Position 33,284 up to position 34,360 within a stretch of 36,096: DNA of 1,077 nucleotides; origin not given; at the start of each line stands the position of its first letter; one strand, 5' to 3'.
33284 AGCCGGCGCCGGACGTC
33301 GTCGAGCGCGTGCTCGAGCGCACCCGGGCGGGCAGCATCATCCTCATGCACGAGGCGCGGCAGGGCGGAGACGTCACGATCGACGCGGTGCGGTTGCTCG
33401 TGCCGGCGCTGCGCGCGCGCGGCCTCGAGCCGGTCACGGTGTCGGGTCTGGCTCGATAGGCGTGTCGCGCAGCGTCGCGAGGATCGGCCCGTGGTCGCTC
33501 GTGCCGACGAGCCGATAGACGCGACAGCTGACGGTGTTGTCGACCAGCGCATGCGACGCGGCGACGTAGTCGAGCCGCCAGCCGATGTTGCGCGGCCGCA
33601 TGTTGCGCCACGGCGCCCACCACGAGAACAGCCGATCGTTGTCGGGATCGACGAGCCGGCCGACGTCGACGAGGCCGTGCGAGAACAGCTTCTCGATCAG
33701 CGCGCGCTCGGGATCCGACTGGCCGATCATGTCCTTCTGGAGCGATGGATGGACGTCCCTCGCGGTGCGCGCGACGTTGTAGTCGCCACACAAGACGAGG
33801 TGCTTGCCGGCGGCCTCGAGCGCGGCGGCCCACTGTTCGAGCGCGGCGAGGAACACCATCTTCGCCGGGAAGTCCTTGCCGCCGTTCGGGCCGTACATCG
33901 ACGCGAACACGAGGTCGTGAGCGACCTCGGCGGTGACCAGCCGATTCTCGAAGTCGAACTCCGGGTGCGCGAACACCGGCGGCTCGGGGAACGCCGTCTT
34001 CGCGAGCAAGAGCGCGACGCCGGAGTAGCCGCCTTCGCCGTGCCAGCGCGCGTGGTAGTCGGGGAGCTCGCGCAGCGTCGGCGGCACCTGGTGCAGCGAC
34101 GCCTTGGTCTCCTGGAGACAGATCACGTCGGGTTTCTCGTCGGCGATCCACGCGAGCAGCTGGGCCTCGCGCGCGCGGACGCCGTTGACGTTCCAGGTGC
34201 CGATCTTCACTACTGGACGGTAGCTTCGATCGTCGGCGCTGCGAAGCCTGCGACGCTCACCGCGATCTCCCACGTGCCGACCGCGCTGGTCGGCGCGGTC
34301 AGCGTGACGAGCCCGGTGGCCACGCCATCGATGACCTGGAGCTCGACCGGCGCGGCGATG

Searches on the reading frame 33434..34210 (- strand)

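Call 49: search_protein_families(library=pfam, proteins=[window:33434-34210:-], max_evalue=0.001)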
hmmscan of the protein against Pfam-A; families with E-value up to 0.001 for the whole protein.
window:33434-34210:- (258 aa): 1 family
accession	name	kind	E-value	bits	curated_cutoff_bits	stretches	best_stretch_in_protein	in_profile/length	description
PF03372.29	Exo_endo_phos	-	3.8e-29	102.4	24.5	1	4-240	1-225/225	Endonuclease/Exonuclease/phosphatase family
